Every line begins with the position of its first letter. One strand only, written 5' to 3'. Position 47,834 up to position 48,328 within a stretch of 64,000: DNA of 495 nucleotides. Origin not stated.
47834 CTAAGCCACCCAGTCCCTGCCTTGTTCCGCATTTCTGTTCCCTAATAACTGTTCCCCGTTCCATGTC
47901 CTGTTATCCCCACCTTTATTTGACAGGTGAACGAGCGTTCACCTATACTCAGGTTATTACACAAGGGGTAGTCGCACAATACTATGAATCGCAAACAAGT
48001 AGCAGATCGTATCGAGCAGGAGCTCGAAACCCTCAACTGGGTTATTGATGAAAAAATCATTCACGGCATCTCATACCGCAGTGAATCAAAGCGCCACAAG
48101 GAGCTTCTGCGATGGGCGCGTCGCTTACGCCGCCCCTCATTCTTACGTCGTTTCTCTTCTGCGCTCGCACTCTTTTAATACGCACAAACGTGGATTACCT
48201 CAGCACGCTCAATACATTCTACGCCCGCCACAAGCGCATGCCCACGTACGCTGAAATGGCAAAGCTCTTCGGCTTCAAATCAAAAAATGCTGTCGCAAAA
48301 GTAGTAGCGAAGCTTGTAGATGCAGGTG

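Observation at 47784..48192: Canonical LexA box inside the promoter of a small ORF-lexA operon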

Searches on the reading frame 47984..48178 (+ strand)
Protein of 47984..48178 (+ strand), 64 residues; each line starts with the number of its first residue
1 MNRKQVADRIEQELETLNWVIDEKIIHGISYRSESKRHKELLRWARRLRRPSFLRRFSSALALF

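Call 6: search_protein_families(library=pfam, proteins=[window:47984-48178:+], max_evalue=1)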
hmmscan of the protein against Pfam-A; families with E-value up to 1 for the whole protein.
window:47984-48178:+ (64 aa): 0 families

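Call 7: find_homologous_proteins(query=window:47984-48178:+, max_evalue=0.01)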
Query window:47984-48178:+ (64 aa): 6 proteins with E <= 0.01 among 6 candidates.
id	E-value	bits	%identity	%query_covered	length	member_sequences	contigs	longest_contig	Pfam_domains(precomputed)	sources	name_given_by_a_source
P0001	2.6e-30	120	92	100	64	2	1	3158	-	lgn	-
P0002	9.7e-26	105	81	100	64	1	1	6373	-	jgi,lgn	jgi:hypothetical protein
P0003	5.2e-25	103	80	100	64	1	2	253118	-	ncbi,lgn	ncbi:MAG: hypothetical protein AMXMBFR44_0370 [Candidatus Campbellbacteria bacterium]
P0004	1.2e-22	96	75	100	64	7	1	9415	-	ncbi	-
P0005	3.1e-22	94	75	100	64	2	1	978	-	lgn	-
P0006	1.7e-14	70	56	100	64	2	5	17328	-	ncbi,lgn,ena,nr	ncbi:MAG: hypothetical protein KBD16_02475 [Candidatus Pacebacteria bacterium]|nr:hypothetical prote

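Call 11: find_encoding_contigs(protein=P0003, flank=3000, max_places=3)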
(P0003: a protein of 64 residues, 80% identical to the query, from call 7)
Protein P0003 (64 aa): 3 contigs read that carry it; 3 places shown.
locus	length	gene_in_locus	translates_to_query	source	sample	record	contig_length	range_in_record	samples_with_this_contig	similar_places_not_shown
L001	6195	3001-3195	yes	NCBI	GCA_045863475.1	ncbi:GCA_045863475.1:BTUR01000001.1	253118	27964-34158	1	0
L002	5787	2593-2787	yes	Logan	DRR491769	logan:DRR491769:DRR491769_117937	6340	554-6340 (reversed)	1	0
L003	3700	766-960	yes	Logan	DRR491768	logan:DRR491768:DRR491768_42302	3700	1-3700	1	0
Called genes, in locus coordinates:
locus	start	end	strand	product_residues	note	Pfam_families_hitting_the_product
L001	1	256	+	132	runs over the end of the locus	PF01245:Ribosomal_L19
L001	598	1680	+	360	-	PF11141:DUF2914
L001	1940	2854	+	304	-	PF01471:PG_binding_1, PF14346:DUF4398 (weak)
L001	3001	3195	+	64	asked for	-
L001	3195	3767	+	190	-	PF00717:Peptidase_S24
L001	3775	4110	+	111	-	-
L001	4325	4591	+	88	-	PF02583:Trns_repr_metal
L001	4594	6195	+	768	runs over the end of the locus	PF00403:HMA, PF00122:E1-E2_ATPase, PF00702:Hydrolase, PF12710:HAD (faint), PF08282:Hydrolase_3 (faint)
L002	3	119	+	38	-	?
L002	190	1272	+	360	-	PF11141:DUF2914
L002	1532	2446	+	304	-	PF01471:PG_binding_1, PF14346:DUF4398 (weak)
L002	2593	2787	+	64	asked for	-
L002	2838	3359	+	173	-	PF00717:Peptidase_S24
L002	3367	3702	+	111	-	-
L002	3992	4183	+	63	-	PF02583:Trns_repr_metal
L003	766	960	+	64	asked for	-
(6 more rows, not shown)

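Call 12: find_encoding_contigs(protein=P0006, flank=3000, max_places=4)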
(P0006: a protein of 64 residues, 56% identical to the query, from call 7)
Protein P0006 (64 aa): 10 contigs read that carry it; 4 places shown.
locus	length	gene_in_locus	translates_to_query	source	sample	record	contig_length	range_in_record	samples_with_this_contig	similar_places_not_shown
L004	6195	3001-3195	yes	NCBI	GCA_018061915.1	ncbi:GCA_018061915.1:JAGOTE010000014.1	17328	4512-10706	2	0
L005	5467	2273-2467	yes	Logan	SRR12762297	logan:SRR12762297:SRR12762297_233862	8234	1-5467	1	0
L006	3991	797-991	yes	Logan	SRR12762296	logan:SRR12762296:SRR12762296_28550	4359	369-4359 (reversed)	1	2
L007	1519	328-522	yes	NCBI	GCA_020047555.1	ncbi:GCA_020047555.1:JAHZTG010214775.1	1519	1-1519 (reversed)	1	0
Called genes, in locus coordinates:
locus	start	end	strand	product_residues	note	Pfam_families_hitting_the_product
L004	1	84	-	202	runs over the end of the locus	-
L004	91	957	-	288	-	-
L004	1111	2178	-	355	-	PF07885:Ion_trans_2, PF22614:Slo-like_RCK (weak), PF02254:TrkA_N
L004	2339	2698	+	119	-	PF07681:DoxX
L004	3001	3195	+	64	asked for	-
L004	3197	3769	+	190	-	PF00717:Peptidase_S24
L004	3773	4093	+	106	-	-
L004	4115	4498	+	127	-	PF01219:DAGK_prokar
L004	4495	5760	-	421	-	PF00070:Pyr_redox (faint), PF00890:FAD_binding_2, PF01266:DAO (weak), PF03486:HI0933_like, PF07992:Pyr_redox_2 (weak), PF12831:FAD_oxidored, PF13450:NAD_binding_8 (weak), PF22780:HI0933_like_1st, +3 more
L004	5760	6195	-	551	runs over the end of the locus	PF01656:CbiA (weak), PF06418:CTP_synth_N, PF00117:GATase, PF07722:Peptidase_C26 (faint)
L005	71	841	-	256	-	PF03372:Exo_endo_phos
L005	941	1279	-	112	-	PF01588:tRNA_bind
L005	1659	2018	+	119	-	PF07681:DoxX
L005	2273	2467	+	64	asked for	-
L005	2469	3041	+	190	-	PF00717:Peptidase_S24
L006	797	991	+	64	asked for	-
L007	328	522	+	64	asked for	-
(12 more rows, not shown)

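Call 13: find_encoding_contigs(protein=P0004, flank=3000, max_places=3)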
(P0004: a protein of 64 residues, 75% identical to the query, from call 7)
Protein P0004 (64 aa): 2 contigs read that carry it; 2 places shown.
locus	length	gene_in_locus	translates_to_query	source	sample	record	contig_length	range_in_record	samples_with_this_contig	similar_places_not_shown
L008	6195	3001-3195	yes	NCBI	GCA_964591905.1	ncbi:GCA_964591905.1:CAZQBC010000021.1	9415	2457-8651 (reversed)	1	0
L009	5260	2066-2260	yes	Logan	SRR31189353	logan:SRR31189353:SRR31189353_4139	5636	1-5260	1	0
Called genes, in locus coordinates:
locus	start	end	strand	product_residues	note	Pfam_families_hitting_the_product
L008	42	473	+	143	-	PF01245:Ribosomal_L19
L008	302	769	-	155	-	-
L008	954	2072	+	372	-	PF11141:DUF2914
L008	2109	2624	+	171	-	-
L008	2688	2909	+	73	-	-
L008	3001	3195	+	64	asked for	-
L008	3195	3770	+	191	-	PF00717:Peptidase_S24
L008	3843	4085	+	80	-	PF02583:Trns_repr_metal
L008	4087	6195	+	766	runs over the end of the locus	PF00403:HMA, PF00122:E1-E2_ATPase, PF00702:Hydrolase, PF12710:HAD (weak), PF08282:Hydrolase_3 (faint)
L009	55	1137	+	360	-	PF11141:DUF2914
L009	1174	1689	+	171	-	-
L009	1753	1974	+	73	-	-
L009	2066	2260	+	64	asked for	-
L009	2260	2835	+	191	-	PF00717:Peptidase_S24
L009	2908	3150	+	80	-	PF02583:Trns_repr_metal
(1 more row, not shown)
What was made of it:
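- All 9 close loci: calls 11-13.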

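Call 38: search_protein_families(library=ncbifam, proteins=[window:47984-48178:+], max_evalue=1)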
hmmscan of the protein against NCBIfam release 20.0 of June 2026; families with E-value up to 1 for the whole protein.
window:47984-48178:+ (64 aa): 0 families

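Call 39: search_protein_families(library=phrogs, proteins=[window:47984-48178:+], max_evalue=1)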
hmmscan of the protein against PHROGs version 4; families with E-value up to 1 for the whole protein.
window:47984-48178:+ (64 aa): 2 families
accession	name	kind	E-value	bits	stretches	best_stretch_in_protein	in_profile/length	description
phrog_38647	-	unknown function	0.11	13.7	1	15-42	15-42/71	-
phrog_4071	-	unknown function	0.26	12.4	1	4-35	53-84/90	-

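Call 41: predict_structure(alignment_id=A1)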
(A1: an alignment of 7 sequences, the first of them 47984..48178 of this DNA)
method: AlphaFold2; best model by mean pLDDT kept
length: 64 residues; sequences in the alignment: 7
mean_pLDDT: 77.4   pTM: 0.56
mean pLDDT of the five models: 77.4, 77.2, 74.5, 69.8, 61.7
residues with pLDDT >= 90: 24; 70-90: 23; 50-70: 5; < 50: 12
segments of 3 or more residues with pLDDT < 50: 53-64
pLDDT, mean of each block of 10 residues (from residue 1): 78 90 93 91 78 48 43
secondary structure, 60 per line:
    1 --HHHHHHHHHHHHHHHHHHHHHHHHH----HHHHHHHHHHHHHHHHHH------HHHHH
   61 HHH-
elements in order: H3-27 H32-49 H56-63
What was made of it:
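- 47984..48178 (+): Gene for a 64-aa basic (net +7) two-helix-hairpin protein with a disordered basic/aromatic C-terminal tail. It belongs to a new unannotated family that always lies upstream of lexA. Model with helices 3-27 and 32-49 at pLDDT about 90 and tail 53-64 below 50: call 41.
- Confident hairpin model: call 41. The core is a soluble hairpin at pLDDT about 90 (call 41). A confident fold (call 41).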

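Call 42: search_protein_representatives(alignment_id=A1)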
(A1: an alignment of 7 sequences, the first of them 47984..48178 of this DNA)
Query: 7 sequences, 64 profile positions. Proteins with E-value up to 0.001 (for the whole library): 282; up to 1e-10: 21; up to 1e-30: 1. The best 150 are listed.
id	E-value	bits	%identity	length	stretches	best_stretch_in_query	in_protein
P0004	9.2e-37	140.4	-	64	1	1-64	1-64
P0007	8.3e-24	98.9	-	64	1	1-64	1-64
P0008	1.6e-23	98.0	-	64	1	1-64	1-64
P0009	3.6e-14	68.0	-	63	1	1-55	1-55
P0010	1.2e-12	63.1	-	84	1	1-58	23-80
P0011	2.8e-12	62.0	-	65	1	1-64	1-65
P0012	3.4e-12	61.7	-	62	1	1-61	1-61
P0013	4.9e-12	61.2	-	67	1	1-58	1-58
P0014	9.4e-12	60.3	-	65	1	1-64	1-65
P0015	1.5e-11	59.7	-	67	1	1-61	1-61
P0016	1.7e-11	59.5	-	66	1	1-64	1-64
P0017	1.8e-11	59.4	-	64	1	7-64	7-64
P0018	1.9e-11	59.3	-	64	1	1-64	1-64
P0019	2.0e-11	59.2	-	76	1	1-62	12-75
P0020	2.1e-11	59.2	-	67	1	1-60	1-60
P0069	4.7e-09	51.6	-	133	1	1-44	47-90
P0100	3.2e-08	49.0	-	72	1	6-50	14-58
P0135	1.8e-07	46.6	-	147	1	1-48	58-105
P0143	3.7e-07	45.6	-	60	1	6-44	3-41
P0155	7.4e-07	44.6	-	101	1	1-48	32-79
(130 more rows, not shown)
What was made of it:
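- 282 clusters at 50% identity: call 42.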

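Call 44: search_solved_structures(query=A1, max_evalue=10)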
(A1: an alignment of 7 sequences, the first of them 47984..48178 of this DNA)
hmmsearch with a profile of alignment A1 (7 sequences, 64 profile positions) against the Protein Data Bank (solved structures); distinct sequences matched with E-value up to 10: 3.
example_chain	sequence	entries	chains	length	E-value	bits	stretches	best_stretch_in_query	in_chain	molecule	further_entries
8eat_B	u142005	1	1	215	0.42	13.3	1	10-63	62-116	Vacuolar ATPase assembly integral membrane protein VPH2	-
7q1t_A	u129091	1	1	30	0.59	12.8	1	10-21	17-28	apCC-Di-A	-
3d0w_A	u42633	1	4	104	1.1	12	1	1-27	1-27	YflH protein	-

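Call 45: fold_search(model_id=the predicted structure, library=pdb)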
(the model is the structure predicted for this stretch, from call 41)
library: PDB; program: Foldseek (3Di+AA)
matches with E <= 10: 25; with E <= 0.001: 0
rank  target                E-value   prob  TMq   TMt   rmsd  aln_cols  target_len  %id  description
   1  3qne                  3.9e+00  0.82  0.71  0.10   0.4        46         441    9  Candida albicans seryl-tRNA synthetase (released 2011-08-03)
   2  3qo7                  5.1e+00  0.15  0.43  0.08   4.5        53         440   11  Crystal structure of the seryl-tRNA synthetase from Candida albicans (released 2011-08-03)
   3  6x94                  5.4e+00  0.63  0.69  0.11   0.7        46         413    9  An orthogonal seryl-tRNA synthetase/tRNA pair for noncanonical amino acid mutagenesis in Escherichia coli (released 2020-11-04)
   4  8cws_B                5.4e+00  0.60  0.70  0.81   0.8        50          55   18  Accurate computational design of genetically encoded 3D protein crystals (released 2023-11-01)
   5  3a98_C                5.4e+00  0.44  0.69  0.31   5.1        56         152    9  Crystal structure of the complex of the interacting regions of DOCK2 and ELMO1 (released 2010-10-27)
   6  6vme_M                6.6e+00  0.23  0.59  0.58   2.7        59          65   14  Human ESCRT-I heterotetramer headpiece (released 2020-05-20)
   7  6njp_G                7.1e+00  0.38  0.61  0.61   1.0        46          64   22  Structure of the assembled ATPase EscN in complex with its central stalk EscO from the enteropathogenic E. coli (EPEC) (released 2019-02-20)
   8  9n0o_B                7.1e+00  0.25  0.58  0.06   2.0        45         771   16  CryoEM structure of Rv2531c dimer from Mycobacterium tuberculosis (released 2025-11-26)
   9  8cwy_B                7.6e+00  0.44  0.69  0.60   0.8        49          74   18  Accurate computational design of genetically encoded 3D protein crystals (released 2023-11-01)
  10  9n0o_A                7.6e+00  0.23  0.56  0.05   2.0        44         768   16  CryoEM structure of Rv2531c dimer from Mycobacterium tuberculosis (released 2025-11-26)
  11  1skv_C                8.1e+00  0.51  0.70  0.77   0.6        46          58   15  Crystal Structure of D-63 from Sulfolobus Spindle Virus 1 (released 2004-07-13)
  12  6b87_A                8.1e+00  0.44  0.68  0.44   0.9        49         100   22  Crystal structure of transmembrane protein TMHC2_E (released 2018-03-14)
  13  6zrn_C                8.1e+00  0.28  0.60  0.74   2.0        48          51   31  Crystal structure of the RLIP76 Ral binding domain mutant (E427S/L429M/Q433L/K440R) in complex with RalB-GMPPNP (released 2020-11-25)
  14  6bzd_A                8.1e+00  0.11  0.42  0.12   4.9        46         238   11  Structure of 14-3-3 gamma R57E mutant bound to GlcNAcylated peptide (released 2018-05-09)
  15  6vme_K                8.1e+00  0.06  0.36  0.35   4.4        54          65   18  Human ESCRT-I heterotetramer headpiece (released 2020-05-20)
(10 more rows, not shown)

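Call 51: find_encoding_contigs(protein=P0135, flank=2500, max_places=2)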
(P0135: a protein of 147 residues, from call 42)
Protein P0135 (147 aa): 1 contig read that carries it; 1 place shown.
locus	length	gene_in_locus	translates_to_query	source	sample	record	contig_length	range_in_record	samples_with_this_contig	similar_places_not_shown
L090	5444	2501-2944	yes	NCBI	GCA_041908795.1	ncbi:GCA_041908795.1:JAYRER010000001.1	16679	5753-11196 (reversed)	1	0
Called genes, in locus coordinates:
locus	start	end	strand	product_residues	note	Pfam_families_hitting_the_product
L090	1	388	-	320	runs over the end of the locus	PF03462:PCRF, PF00472:RF-1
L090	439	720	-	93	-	PF01197:Ribosomal_L31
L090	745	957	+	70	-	-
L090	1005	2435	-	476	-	PF13406:SLT_2 (faint)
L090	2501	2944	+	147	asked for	-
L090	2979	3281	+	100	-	-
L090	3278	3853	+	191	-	PF00717:Peptidase_S24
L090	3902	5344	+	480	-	PF00929:RNase_T, PF16473:Rv2179c-like (faint), PF27096:UvrC_M, PF27115:Cho_C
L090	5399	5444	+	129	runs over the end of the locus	-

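Call 54: find_encoding_contigs(protein=P0155, flank=2500, max_places=2)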
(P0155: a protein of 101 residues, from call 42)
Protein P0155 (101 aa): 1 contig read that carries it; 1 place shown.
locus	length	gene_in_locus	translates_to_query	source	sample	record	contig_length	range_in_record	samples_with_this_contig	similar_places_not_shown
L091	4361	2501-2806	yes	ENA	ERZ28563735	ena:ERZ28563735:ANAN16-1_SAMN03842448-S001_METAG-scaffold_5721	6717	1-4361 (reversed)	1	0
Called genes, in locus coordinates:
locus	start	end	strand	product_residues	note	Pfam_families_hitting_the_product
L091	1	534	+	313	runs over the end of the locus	PF02016:Peptidase_S66, PF17676:Peptidase_S66C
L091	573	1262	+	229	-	-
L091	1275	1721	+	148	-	PF02452:PemK_toxin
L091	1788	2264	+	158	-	-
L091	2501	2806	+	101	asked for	-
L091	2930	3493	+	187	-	PF00717:Peptidase_S24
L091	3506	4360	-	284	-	?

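Call 55: find_encoding_contigs(protein=P0069, flank=2500, max_places=2)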
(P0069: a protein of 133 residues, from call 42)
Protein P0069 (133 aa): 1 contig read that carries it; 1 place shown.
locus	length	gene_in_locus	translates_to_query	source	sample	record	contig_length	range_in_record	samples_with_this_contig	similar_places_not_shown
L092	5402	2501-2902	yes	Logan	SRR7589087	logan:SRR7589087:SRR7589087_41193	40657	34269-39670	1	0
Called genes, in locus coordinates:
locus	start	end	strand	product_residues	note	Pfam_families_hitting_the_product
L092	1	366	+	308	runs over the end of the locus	PF00574:CLP_protease (faint), PF25145:NfeD1b_N, PF01343:Peptidase_S49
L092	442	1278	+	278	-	-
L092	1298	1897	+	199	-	PF12917:YfbR-like, PF13023:HD_3, PF01966:HD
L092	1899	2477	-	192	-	PF00565:SNase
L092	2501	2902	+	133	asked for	-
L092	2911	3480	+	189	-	PF00717:Peptidase_S24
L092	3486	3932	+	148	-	-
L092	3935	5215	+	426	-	PF00817:IMS, PF11799:IMS_C, PF13438:DUF4113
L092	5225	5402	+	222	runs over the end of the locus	PF03167:UDG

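Call 56: find_encoding_contigs(protein=P0100, flank=2500, max_places=2)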
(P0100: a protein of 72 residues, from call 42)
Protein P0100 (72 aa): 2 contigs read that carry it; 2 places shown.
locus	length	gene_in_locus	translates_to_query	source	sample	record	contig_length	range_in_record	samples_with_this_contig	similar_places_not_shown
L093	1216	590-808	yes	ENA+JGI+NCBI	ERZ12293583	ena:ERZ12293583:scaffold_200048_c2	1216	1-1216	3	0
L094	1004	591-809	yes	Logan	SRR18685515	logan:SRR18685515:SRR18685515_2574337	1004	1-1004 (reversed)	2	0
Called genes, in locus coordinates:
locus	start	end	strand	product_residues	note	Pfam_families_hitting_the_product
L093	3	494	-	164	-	?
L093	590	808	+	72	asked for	-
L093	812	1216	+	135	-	?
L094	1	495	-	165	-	?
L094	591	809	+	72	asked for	-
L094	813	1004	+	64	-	?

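Call 57: find_encoding_contigs(protein=P0143, flank=2500, max_places=2)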
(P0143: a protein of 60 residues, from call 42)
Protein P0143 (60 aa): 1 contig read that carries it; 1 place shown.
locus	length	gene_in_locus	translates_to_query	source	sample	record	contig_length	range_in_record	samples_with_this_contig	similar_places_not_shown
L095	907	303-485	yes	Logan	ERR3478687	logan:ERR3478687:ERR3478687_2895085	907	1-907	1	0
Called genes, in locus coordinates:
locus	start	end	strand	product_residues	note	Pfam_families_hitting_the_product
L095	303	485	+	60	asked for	-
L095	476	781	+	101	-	-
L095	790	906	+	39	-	?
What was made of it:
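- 5 distant members: calls 51, 54-57.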

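Call 65: search_dna_similar(query=window:47984-48178:+, collection=phages, mode=protein, max_evalue=1, max_rows=10)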
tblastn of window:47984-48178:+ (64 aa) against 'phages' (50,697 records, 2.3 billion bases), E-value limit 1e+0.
No match.
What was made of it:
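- On GIL01 gp7-like LexA-binding proteins: No tblastn hit in 50,697 phage records (call 65).
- Closest known: Phage GIL01 gp7. Different: There are no phage homologs (call 65).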

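Call 86: search_protein_families(library=pfam, alignment_id=A5, max_evalue=1)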
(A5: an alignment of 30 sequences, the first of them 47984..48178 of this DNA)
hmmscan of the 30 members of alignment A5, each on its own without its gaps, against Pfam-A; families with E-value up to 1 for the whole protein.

A. member 1, window:47984-48178:+ (64 aa): 0 families

B. families by the number of members that match (of 30 scanned): 16 families
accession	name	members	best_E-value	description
PF00512.31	HisKA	3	0.0035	His Kinase A (phospho-acceptor) domain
PF19611.4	DUF6116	2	0.15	Family of unknown function (DUF6116)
PF22667.2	Lon_lid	1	0.00081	Lon protease AAA+ ATPase lid domain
PF24136.1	DUF7403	1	0.0023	Domain of unknown function (DUF7403)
PF01817.26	CM_2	1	0.0036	Chorismate mutase type II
PF16162.10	KwaB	1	0.0095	Kiwa protein KwaB-like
PF08539.16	HbrB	1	0.011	HbrB-like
PF17262.7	Cas6b_C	1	0.013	Cas6b C-terminal domain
PF13713.11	BRX_N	1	0.021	Transcription factor BRX N-terminal domain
PF13976.11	gag_pre-integrs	1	0.069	GAG-pre-integrase domain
PF17666.6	DUF5528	1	0.08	Family of unknown function (DUF5528)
PF21674.2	CCDC22_N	1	0.083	CCDC22 protein N-terminal domain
PF25243.1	WAV3_C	1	0.11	E3 ubiquitin-protein ligase WAV3-like, C-terminal domain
PF12254.13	DNA_pol_alpha_N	1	0.12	DNA polymerase alpha subunit p180 N terminal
PF06698.16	DUF1192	1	0.18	Protein of unknown function (DUF1192)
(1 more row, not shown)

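Call 87: search_solved_structures(query=A5, max_evalue=10)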
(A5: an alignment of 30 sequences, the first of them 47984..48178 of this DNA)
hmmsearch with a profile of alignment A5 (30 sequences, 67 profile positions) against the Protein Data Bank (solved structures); distinct sequences matched with E-value up to 10: 4.
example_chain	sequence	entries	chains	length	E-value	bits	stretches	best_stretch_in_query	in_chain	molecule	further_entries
3a13_A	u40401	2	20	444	1.2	12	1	21-48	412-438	Ribulose bisphosphate carboxylase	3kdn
1geh_A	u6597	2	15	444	1.2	12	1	21-48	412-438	RIBULOSE-1,5-BISPHOSPHATE CARBOXYLASE/OXYGENASE | Ribulose bisphosphate carboxylase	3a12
3wqp_A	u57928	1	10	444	1.2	12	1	21-48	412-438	Ribulose bisphosphate carboxylase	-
3kdo_A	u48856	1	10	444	1.2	12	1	21-48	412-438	Ribulose bisphosphate carboxylase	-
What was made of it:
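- On Sda-like checkpoint hairpins: No PDB sequence hit at E<=10 with either profile (calls 44, 87).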
